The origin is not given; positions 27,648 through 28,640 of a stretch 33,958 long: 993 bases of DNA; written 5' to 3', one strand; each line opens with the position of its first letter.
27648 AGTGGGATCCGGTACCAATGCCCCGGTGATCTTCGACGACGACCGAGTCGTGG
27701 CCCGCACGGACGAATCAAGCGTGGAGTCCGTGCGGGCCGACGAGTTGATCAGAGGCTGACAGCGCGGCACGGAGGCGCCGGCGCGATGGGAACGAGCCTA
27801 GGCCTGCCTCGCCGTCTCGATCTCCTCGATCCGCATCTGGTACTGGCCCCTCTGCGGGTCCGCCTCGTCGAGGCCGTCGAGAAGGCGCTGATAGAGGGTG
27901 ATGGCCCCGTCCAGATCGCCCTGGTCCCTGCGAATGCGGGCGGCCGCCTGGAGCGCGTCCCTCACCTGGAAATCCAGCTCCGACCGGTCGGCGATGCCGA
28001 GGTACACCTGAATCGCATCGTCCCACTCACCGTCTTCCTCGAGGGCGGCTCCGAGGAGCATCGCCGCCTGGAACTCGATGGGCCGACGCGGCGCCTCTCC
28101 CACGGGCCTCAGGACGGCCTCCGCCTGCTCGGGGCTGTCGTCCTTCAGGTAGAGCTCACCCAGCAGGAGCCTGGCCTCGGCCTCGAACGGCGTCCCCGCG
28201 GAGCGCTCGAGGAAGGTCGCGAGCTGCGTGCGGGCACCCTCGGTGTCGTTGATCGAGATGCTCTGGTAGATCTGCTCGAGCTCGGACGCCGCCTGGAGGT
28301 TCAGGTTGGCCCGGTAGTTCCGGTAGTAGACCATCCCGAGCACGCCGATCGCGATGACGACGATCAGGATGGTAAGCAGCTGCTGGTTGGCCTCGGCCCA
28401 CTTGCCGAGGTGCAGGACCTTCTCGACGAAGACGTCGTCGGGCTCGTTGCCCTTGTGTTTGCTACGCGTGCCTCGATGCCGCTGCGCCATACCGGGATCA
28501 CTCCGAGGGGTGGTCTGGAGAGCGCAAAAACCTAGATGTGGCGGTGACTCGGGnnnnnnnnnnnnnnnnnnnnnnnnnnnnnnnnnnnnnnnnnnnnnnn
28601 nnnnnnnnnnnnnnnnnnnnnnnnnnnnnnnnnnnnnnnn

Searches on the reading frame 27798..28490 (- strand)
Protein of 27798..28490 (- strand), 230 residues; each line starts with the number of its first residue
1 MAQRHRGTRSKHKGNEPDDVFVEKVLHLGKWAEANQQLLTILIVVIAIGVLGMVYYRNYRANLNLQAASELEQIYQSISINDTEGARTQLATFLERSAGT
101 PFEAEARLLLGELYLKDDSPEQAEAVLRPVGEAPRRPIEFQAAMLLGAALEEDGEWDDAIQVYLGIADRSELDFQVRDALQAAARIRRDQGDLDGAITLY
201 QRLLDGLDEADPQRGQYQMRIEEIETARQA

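Call 8: search_protein_families(library=pfam, proteins=[window:27798-28490:-])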
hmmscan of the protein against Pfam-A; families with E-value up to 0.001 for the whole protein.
window:27798-28490:- (230 aa): 10 families
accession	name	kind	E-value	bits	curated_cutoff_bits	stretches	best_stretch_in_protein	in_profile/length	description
PF09976.15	TPR_21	-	1.8e-14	54.4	25.5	1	30-225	2-192/193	Tetratricopeptide repeat-like domain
PF13432.12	TPR_16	-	1.2e-10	42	32.7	1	81-128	11-55/65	Tetratricopeptide repeat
PF13176.12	TPR_7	-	2.2e-08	34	27.9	1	179-212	1-33/36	Tetratricopeptide repeat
PF13428.12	TPR_14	-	7.7e-08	32.7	23.5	0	178-205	2-29/44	Tetratricopeptide repeat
PF13424.12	TPR_12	-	8.2e-06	26.4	30.1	1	142-207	3-75/77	Tetratricopeptide repeat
PF13174.12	TPR_6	-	1.1e-05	26.2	26.3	0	178-204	1-27/33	Tetratricopeptide repeat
PF14559.12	TPR_19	-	6.7e-05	23.6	25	0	82-143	6-64/68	Tetratricopeptide repeat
PF13414.12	TPR_11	-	0.00011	22.3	26.8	0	185-205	2-22/42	TPR repeat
PF12895.13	ANAPC3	-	0.00029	21.5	27.2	0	94-164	12-80/82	Anaphase-promoting complex, cyclosome, subunit 3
PF07719.23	TPR_2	-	0.00086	19.7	27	0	179-204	3-28/34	Tetratricopeptide repeat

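Call 10: find_encoding_contigs(protein=window:27798-28490:-, flank=10000, max_places=10)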
Protein window:27798-28490:- (230 aa): 4 contigs read that carry it; 4 places shown.
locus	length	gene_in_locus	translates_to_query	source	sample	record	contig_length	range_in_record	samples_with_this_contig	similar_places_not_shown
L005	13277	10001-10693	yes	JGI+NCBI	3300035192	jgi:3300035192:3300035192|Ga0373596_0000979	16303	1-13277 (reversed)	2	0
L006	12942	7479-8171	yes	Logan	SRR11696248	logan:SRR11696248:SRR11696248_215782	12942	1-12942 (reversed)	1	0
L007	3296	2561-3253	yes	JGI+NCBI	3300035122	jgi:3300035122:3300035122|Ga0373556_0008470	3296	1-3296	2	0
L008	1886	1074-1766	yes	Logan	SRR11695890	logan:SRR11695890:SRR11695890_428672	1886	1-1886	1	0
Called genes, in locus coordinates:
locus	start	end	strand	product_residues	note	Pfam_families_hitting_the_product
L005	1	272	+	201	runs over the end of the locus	-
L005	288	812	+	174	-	-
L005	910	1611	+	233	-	PF14329:DUF4386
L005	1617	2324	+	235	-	PF14329:DUF4386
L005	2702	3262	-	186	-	-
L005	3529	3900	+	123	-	-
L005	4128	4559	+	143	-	PF13488:Gly-zipper_Omp (faint)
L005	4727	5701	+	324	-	PF03372:Exo_endo_phos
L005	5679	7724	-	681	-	PF02368:Big_2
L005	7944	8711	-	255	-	PF02146:SIR2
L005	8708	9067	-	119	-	PF04241:DUF423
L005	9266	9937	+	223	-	PF00027:cNMP_binding (weak), PF13545:HTH_Crp_2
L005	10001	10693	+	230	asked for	PF14559:TPR_19 (faint), PF09976:TPR_21, PF13174:TPR_6 (faint), PF13176:TPR_7 (faint), PF13424:TPR_12 (faint), PF13428:TPR_14 (faint), PF13432:TPR_16 (faint)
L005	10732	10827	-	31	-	-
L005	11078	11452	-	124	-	PF03330:DPBB_1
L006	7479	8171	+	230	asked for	PF14559:TPR_19 (faint), PF09976:TPR_21, PF13174:TPR_6 (faint), PF13176:TPR_7 (faint), PF13424:TPR_12 (faint), PF13428:TPR_14 (faint), PF13432:TPR_16 (faint)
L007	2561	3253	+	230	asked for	PF14559:TPR_19 (faint), PF09976:TPR_21, PF13174:TPR_6 (faint), PF13176:TPR_7 (faint), PF13424:TPR_12 (faint), PF13428:TPR_14 (faint), PF13432:TPR_16 (faint)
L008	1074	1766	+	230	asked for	PF14559:TPR_19 (faint), PF09976:TPR_21, PF13174:TPR_6 (faint), PF13176:TPR_7 (faint), PF13424:TPR_12 (faint), PF13428:TPR_14 (faint), PF13432:TPR_16 (faint)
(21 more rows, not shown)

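Call 12: search_protein_families(library=ncbifam, proteins=[window:27798-28490:-])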
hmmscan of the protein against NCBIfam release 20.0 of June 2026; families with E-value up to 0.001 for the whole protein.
window:27798-28490:- (230 aa): 3 families
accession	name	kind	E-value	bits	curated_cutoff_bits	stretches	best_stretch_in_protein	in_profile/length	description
TIGR02795.1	tol_pal_ybgF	equivalog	6.4e-07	30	90.1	0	72-127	7-62/119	tol-pal system protein YbgF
TIGR02917.1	PEP_TPR_lipo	equivalog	5.1e-06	24.7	312.2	1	74-223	536-682/899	XrtA/PEP-CTERM system TPR-repeat protein PrsT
NF040959.1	MamA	equivalog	0.00016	21.2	200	1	69-163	69-162/204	magnetosome protein MamA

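Call 33: find_homologous_proteins(query=window:27798-28490:-, max_evalue=1e-20)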
Query window:27798-28490:- (230 aa): 449 proteins with E <= 1e-20 among 3484 candidates; the best 120 are listed.
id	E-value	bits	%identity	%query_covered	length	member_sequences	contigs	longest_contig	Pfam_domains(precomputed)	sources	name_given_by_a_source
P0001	6.5e-139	479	97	100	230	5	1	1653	PF14559.13,PF09976.16,PF13424.13,PF13176.13,PF13432.13,PF13428.13,PF13174.13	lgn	-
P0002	7.1e-126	436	88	100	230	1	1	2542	PF09976.16,PF13424.13,PF13176.13,PF13432.13,PF13428.13,PF13174.13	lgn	-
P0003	7.1e-122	423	84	100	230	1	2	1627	PF09976.16,PF13424.13,PF13176.13,PF13432.13,PF13428.13,PF13174.13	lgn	-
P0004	1.0e-110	386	79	99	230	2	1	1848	PF14559.13,PF09976.16,PF13176.13,PF13432.13,PF13428.13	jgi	jgi:tetratricopeptide (TPR) repeat protein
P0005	1.9e-108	379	78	99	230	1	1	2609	PF09976.16,PF13428.13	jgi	jgi:hypothetical protein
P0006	1.8e-107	376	75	99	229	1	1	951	PF14559.13,PF09976.16,PF13424.13,PF13176.13,PF13428.13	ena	-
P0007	1.7e-106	373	77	100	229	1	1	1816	PF14559.13,PF09976.16,PF13176.13,PF13428.13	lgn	-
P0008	3.8e-104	365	75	100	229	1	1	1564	PF14559.13,PF09976.16,PF13176.13,PF13428.13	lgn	-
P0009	4.3e-101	355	74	100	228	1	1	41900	PF14559.13,PF09976.16,PF13176.13,PF13432.13,PF13428.13,PF13174.13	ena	-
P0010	2.0e-98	346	72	97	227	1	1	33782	PF09976.16,PF13176.13,PF13428.13,PF13174.13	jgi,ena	-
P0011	3.8e-98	345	73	100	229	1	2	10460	PF14559.13,PF09976.16,PF13428.13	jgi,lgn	jgi:predicted negative regulator of RcsB-dependent stress response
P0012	6.9e-97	341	72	97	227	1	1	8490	PF09976.16,PF13176.13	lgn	-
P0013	5.5e-96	338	70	100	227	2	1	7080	PF09976.16,PF13424.13,PF13176.13,PF13432.13,PF13428.13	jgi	jgi:predicted negative regulator of RcsB-dependent stress response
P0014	2.1e-95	336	70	98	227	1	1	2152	PF09976.16,PF13176.13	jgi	jgi:hypothetical protein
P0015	3.9e-95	336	70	100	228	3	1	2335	PF09976.16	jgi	jgi:predicted negative regulator of RcsB-dependent stress response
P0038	9.1e-88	311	63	100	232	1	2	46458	PF09976.16,PF13424.13,PF13176.13,PF13432.13,PF13428.13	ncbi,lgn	ncbi:MAG: YfgM family protein [Gemmatimonadales bacterium]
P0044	1.3e-86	308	62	97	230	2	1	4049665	PF14559.13,PF09976.16,PF13424.13,PF13176.13,PF13432.13,PF13428.13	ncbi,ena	-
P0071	7.9e-83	295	60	100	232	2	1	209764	PF14559.13,PF09976.16,PF13432.13,PF13428.13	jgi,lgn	jgi:predicted negative regulator of RcsB-dependent stress response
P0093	6.8e-81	289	60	100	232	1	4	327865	PF14559.13,PF09976.16,PF13424.13,PF13176.13,PF13428.13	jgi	jgi:hypothetical protein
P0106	3.1e-80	287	60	99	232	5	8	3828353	PF09976.16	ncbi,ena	-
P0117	6.6e-80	286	61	99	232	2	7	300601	PF14559.13,PF09976.16,PF13176.13,PF13432.13,PF13428.13,PF13174.13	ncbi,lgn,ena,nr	ncbi:MAG: tetratricopeptide repeat protein [Gemmatimonadetes bacterium]|nr:tetratricopeptide repeat 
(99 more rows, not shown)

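Call 34: find_encoding_contigs(protein=P0044, flank=10000, max_places=3)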
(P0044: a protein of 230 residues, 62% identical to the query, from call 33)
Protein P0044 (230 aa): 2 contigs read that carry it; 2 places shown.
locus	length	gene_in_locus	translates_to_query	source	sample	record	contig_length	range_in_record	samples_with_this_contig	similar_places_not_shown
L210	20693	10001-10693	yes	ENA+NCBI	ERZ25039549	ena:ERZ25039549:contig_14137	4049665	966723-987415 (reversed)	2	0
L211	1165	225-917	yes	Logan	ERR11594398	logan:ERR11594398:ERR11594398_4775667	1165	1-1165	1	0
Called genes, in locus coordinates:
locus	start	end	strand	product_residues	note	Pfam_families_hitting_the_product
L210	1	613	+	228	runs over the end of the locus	PF01210:NAD_Gly3P_dh_N, PF07479:NAD_Gly3P_dh_C, PF20618:GPD_NAD_C_bact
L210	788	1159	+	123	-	PF00376:MerR, PF13411:MerR_1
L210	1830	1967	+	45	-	-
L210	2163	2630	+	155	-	PF00398:RrnaAD (weak), PF01135:PCMT, PF13847:Methyltransf_31, PF13649:Methyltransf_25 (weak)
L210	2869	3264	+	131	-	PF09335:VTT_dom (weak)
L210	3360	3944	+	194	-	-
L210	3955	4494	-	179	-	-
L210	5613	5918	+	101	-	-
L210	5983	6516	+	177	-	-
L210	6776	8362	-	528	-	PF08447:PAS_3, PF00989:PAS, PF08448:PAS_4, PF13188:PAS_8, PF13426:PAS_9, PF08447:PAS_3, PF00512:HisKA (weak), PF02518:HATPase_c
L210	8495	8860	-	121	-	PF04241:DUF423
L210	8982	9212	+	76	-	-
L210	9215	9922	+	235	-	PF00027:cNMP_binding (weak), PF13545:HTH_Crp_2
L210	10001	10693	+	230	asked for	PF09976:TPR_21, PF13428:TPR_14 (faint), PF14559:TPR_19 (faint), PF13176:TPR_7 (faint), PF13424:TPR_12 (faint), PF13432:TPR_16 (faint)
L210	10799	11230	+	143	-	-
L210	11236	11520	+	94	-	PF04542:Sigma70_r2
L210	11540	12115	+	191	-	PF08281:Sigma70_r4_2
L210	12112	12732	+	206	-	PF05724:TPMT, PF13489:Methyltransf_23, PF13847:Methyltransf_31, PF08241:Methyltransf_11, PF08242:Methyltransf_12, PF13649:Methyltransf_25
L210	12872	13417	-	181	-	PF03330:DPBB_1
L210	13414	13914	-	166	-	-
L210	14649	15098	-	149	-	PF00535:Glycos_transf_2 (weak)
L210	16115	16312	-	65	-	-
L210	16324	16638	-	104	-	-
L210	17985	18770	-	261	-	-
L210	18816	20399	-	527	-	PF02350:Epimerase_2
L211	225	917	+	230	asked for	PF09976:TPR_21, PF13428:TPR_14 (faint), PF14559:TPR_19 (faint), PF13176:TPR_7 (faint), PF13424:TPR_12 (faint), PF13432:TPR_16 (faint)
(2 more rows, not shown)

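Call 35: find_encoding_contigs(protein=P0106, flank=10000, max_places=4)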
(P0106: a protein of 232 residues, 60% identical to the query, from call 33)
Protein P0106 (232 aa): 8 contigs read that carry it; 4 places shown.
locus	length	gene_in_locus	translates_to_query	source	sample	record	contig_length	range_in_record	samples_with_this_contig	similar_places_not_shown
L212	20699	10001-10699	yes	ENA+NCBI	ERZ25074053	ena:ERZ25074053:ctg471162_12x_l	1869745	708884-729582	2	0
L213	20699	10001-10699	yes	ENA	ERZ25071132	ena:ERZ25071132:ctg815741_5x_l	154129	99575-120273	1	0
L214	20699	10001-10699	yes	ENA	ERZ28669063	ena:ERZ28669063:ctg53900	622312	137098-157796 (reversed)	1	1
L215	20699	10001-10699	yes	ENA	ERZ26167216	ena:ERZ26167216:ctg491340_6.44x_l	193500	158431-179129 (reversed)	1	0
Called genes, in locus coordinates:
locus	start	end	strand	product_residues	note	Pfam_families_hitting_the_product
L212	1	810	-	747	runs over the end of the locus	PF07626:PSD3, PF07637:PSD5, PF07631:PSD4, PF07627:PSCyt3, PF07624:PSD2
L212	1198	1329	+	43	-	-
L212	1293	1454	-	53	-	-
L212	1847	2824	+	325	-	PF00291:PALP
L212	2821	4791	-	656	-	PF02368:Big_2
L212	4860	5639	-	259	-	PF02146:SIR2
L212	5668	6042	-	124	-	PF04241:DUF423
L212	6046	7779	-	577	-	PF01019:G_glu_transpept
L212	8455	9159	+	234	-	PF07690:MFS_1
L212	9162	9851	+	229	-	PF00027:cNMP_binding, PF13545:HTH_Crp_2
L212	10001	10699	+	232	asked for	PF09976:TPR_21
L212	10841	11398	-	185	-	PF03330:DPBB_1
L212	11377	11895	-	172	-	-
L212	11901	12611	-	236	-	PF02353:CMAS, PF01209:Ubie_methyltran, PF13489:Methyltransf_23, PF05175:MTS, PF13649:Methyltransf_25, PF13847:Methyltransf_31, PF08241:Methyltransf_11, PF08242:Methyltransf_12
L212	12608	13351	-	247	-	PF13641:Glyco_tranf_2_3, PF00535:Glycos_transf_2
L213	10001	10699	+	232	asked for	PF09976:TPR_21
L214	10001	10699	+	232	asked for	PF09976:TPR_21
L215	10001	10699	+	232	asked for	PF09976:TPR_21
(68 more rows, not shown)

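Call 37: find_encoding_contigs(protein=P0093, flank=10000, max_places=2)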
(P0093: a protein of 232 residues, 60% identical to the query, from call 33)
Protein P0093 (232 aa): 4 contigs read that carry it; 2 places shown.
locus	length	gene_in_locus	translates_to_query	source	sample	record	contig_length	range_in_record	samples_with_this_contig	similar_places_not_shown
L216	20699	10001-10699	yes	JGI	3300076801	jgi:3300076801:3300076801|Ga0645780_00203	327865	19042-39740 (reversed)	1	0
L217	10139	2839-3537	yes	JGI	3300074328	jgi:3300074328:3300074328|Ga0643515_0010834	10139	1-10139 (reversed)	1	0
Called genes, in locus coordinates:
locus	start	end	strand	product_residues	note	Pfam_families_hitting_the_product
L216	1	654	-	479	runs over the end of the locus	PF00027:cNMP_binding (weak), PF02518:HATPase_c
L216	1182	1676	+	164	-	-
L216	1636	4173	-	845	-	PF02368:Big_2, PF26918:Ig_Eae (faint), PF02368:Big_2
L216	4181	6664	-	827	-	PF02368:Big_2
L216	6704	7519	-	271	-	PF02146:SIR2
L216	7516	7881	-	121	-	PF04241:DUF423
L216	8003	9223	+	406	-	PF07690:MFS_1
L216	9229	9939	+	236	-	PF00027:cNMP_binding, PF13545:HTH_Crp_2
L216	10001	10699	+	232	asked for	PF13424:TPR_12 (faint), PF14559:TPR_19 (faint), PF09976:TPR_21, PF13176:TPR_7 (faint), PF13428:TPR_14 (faint)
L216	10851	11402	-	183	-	PF03330:DPBB_1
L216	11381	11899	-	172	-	PF01928:CYTH (weak)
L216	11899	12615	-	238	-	PF02353:CMAS, PF13489:Methyltransf_23, PF01209:Ubie_methyltran, PF05175:MTS, PF13649:Methyltransf_25, PF13847:Methyltransf_31, PF08241:Methyltransf_11, PF08242:Methyltransf_12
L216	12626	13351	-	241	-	PF00535:Glycos_transf_2, PF13641:Glyco_tranf_2_3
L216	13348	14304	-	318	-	PF03706:LPG_synthase_TM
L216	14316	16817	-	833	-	PF09586:YfhO (faint)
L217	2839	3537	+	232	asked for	PF13424:TPR_12 (faint), PF14559:TPR_19 (faint), PF09976:TPR_21, PF13176:TPR_7 (faint), PF13428:TPR_14 (faint)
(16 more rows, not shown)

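Call 38: find_encoding_contigs(protein=P0117, flank=10000, max_places=2)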
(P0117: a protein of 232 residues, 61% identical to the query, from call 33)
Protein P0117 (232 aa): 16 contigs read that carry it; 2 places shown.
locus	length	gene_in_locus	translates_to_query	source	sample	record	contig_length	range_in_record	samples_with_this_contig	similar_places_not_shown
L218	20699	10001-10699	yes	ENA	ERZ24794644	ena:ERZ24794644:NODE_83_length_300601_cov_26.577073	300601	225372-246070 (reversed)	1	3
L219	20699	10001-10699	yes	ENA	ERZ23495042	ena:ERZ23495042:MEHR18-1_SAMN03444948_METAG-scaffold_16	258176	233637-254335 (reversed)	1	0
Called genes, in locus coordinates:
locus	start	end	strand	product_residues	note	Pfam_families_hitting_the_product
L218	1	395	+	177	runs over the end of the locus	PF12867:DinB_2 (weak)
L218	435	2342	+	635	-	PF02368:Big_2, PF22359:Big-like (faint), PF26918:Ig_Eae (weak), PF08309:LVIVD (faint)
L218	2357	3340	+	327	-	PF00291:PALP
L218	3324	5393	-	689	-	PF02368:Big_2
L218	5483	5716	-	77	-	-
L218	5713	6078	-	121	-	PF04241:DUF423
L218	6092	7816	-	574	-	PF01019:G_glu_transpept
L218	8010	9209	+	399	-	PF07690:MFS_1, PF12832:MFS_1_like (faint), PF07690:MFS_1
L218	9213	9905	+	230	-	PF00027:cNMP_binding, PF13545:HTH_Crp_2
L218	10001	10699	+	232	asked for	PF13174:TPR_6 (faint), PF13432:TPR_16 (faint), PF14559:TPR_19 (faint), PF09976:TPR_21, PF13176:TPR_7 (faint), PF13428:TPR_14 (faint)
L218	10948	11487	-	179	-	PF03330:DPBB_1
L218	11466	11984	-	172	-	-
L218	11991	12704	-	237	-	PF02353:CMAS (weak), PF13489:Methyltransf_23, PF01209:Ubie_methyltran, PF05175:MTS, PF13847:Methyltransf_31, PF08241:Methyltransf_11, PF08242:Methyltransf_12, PF13649:Methyltransf_25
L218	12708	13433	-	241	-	PF00535:Glycos_transf_2, PF13641:Glyco_tranf_2_3 (weak)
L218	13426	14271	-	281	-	PF03706:LPG_synthase_TM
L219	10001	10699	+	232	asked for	PF13174:TPR_6 (faint), PF13432:TPR_16 (faint), PF14559:TPR_19 (faint), PF09976:TPR_21, PF13176:TPR_7 (faint), PF13428:TPR_14 (faint)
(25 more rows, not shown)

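Call 39: find_encoding_contigs(protein=P0071, flank=10000, max_places=2)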
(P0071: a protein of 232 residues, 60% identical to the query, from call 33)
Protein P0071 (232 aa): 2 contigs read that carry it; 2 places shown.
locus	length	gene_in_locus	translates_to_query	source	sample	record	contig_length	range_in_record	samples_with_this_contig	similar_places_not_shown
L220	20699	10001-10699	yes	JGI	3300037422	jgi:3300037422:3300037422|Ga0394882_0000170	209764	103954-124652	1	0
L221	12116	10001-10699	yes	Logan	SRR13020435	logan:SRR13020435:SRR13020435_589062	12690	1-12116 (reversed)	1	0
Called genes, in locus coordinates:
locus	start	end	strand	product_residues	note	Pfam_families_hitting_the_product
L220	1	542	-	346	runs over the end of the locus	-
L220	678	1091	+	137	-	PF13474:SnoaL_3 (weak), PF14534:DUF4440, PF12680:SnoaL_2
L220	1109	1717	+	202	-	PF00719:Pyrophosphatase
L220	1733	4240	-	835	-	PF02368:Big_2, PF26918:Ig_Eae (weak), PF02368:Big_2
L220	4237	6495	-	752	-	PF02368:Big_2, PF01833:TIG (weak)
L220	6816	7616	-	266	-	PF02146:SIR2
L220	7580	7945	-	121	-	PF04241:DUF423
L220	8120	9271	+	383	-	PF07690:MFS_1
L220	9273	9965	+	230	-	PF00027:cNMP_binding (weak), PF13545:HTH_Crp_2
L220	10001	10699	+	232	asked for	PF09976:TPR_21, PF13428:TPR_14 (faint), PF13432:TPR_16 (faint), PF14559:TPR_19 (faint)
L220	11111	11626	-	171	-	-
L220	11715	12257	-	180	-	PF03330:DPBB_1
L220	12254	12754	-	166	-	-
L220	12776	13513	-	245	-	PF02353:CMAS, PF01209:Ubie_methyltran, PF13489:Methyltransf_23, PF05175:MTS, PF13847:Methyltransf_31, PF08241:Methyltransf_11, PF08242:Methyltransf_12, PF13649:Methyltransf_25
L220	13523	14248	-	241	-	PF00535:Glycos_transf_2, PF13641:Glyco_tranf_2_3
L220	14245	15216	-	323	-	PF03706:LPG_synthase_TM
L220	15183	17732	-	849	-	PF09586:YfhO (faint)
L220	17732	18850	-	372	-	PF13439:Glyco_transf_4, PF13579:Glyco_trans_4_4, PF00534:Glycos_transf_1, PF13692:Glyco_trans_1_4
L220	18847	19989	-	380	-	PF02350:Epimerase_2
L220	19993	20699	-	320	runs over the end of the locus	PF13641:Glyco_tranf_2_3, PF00535:Glycos_transf_2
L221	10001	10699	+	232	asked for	PF09976:TPR_21, PF13428:TPR_14 (faint), PF13432:TPR_16 (faint), PF14559:TPR_19 (faint)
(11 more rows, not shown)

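Call 40: find_encoding_contigs(protein=P0009, flank=10000, max_places=2)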
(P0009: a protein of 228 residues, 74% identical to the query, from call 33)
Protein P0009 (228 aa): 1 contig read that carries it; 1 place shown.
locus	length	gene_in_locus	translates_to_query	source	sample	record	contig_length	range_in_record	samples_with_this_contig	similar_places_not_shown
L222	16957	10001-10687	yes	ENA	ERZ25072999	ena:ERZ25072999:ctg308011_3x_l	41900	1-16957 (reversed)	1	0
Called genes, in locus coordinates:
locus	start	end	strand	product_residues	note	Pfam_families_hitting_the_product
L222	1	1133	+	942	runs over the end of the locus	PF13620:CarboxypepD_reg, PF07715:Plug, PF00593:TonB_dep_Rec_b-barrel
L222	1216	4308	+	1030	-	-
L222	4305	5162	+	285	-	-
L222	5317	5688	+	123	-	-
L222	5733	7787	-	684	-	PF02368:Big_2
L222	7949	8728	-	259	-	PF02146:SIR2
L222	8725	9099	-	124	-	PF04241:DUF423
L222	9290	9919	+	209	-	PF00027:cNMP_binding, PF13545:HTH_Crp_2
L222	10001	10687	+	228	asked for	PF09976:TPR_21, PF13174:TPR_6 (faint), PF13176:TPR_7 (faint), PF13428:TPR_14 (faint), PF13432:TPR_16 (faint), PF14559:TPR_19 (faint)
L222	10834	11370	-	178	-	PF03330:DPBB_1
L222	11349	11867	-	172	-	-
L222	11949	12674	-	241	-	PF00535:Glycos_transf_2, PF13641:Glyco_tranf_2_3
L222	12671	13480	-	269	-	PF03706:LPG_synthase_TM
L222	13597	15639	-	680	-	PF09586:YfhO (faint)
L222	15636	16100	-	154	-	-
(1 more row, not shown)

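Call 61: find_encoding_contigs(protein=P0038, flank=10000, max_places=2)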
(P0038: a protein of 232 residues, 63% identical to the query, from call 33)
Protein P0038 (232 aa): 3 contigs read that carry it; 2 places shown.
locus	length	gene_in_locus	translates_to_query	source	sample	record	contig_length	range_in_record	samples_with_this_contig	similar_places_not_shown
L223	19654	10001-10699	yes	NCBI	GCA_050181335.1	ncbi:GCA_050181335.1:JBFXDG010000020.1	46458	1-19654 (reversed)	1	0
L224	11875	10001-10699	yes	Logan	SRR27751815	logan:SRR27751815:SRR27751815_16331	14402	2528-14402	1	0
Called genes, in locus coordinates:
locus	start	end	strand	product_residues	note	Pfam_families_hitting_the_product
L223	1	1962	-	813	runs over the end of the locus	PF02368:Big_2 (weak), PF09134:Invasin_D3 (faint), PF17789:MG4 (faint), PF26198:Ig_SMCHD1_6th (faint), PF02369:Big_1 (weak), PF01457:Peptidase_M8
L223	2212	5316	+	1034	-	PF13620:CarboxypepD_reg, PF13715:CarbopepD_reg_2, PF07715:Plug, PF00593:TonB_dep_Rec_b-barrel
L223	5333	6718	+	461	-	-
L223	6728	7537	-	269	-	PF02146:SIR2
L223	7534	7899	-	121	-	PF04241:DUF423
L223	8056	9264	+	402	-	PF07690:MFS_1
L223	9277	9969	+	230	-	PF00027:cNMP_binding (weak), PF13545:HTH_Crp_2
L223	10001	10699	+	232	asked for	PF13428:TPR_14 (faint), PF09976:TPR_21, PF13176:TPR_7 (faint), PF13432:TPR_16 (faint), PF13424:TPR_12 (faint)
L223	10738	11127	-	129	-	-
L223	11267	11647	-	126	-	PF00072:Response_reg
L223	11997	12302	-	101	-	-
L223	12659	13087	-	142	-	-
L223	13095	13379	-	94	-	-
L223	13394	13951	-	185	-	-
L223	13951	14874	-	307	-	-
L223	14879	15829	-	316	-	-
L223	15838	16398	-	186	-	-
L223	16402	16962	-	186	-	-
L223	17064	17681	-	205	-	-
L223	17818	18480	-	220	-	-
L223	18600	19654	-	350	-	?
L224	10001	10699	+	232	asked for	PF13428:TPR_14 (faint), PF09976:TPR_21, PF13176:TPR_7 (faint), PF13432:TPR_16 (faint), PF13424:TPR_12 (faint)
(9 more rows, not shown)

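Call 65: search_protein_families(library=phrogs, proteins=[L223:11997-12302:-, L223:12659-13087:-, L223:13095-13379:-, L223:13394-13951:-, L223:13951-14874:-, L223:14879-15829:-, L223:15838-16398:-, L223:16402-16962:-, L223:17064-17681:-, L223:17818-18480:-], max_evalue=0.01)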
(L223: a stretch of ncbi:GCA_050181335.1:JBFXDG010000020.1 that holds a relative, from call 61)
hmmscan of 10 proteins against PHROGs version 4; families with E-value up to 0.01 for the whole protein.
L223:11997-12302:- (101 aa): 0 families

L223:12659-13087:- (142 aa): 0 families

L223:13095-13379:- (94 aa): 0 families

L223:13394-13951:- (185 aa): 1 family
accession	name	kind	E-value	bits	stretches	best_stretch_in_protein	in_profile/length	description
phrog_894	-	lysis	5.6e-11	43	1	4-94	43-140/389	endolysin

L223:13951-14874:- (307 aa): 0 families

L223:14879-15829:- (316 aa): 0 families

L223:15838-16398:- (186 aa): 0 families

L223:16402-16962:- (186 aa): 0 families

L223:17064-17681:- (205 aa): 0 families

L223:17818-18480:- (220 aa): 0 families

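Call 66: search_protein_families(library=pfam, proteins=[L223:11997-12302:-, L223:12659-13087:-, L223:13095-13379:-, L223:13394-13951:-, L223:13951-14874:-, L223:14879-15829:-, L223:15838-16398:-, L223:16402-16962:-, L223:17064-17681:-, L223:17818-18480:-], max_evalue=0.01)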
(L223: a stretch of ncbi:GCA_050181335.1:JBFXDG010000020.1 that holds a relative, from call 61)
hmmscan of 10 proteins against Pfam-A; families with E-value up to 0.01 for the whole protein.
L223:11997-12302:- (101 aa): 0 families

L223:12659-13087:- (142 aa): 0 families

L223:13095-13379:- (94 aa): 0 families

L223:13394-13951:- (185 aa): 0 families

L223:13951-14874:- (307 aa): 0 families

L223:14879-15829:- (316 aa): 0 families

L223:15838-16398:- (186 aa): 0 families

L223:16402-16962:- (186 aa): 0 families

L223:17064-17681:- (205 aa): 0 families

L223:17818-18480:- (220 aa): 1 family
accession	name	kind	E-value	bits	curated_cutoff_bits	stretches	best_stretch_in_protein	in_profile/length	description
PF03899.21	ATP-synt_I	-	0.0092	16.8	25.1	0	120-190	4-72/99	ATP synthase I chain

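Call 68: find_related_loci(query=L223:14879-15829:-, collection=viral_contigs, flank=10000)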
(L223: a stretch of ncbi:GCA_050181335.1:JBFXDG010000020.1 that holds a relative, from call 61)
Query L223:14879-15829:- (316 aa) in viral_contigs; peptide patterns used: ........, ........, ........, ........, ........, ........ (x = any residue, [..] = any of these).
6 stretches matched a pattern, but none encodes a relative of the query by tblastn (E <= 1e-3).
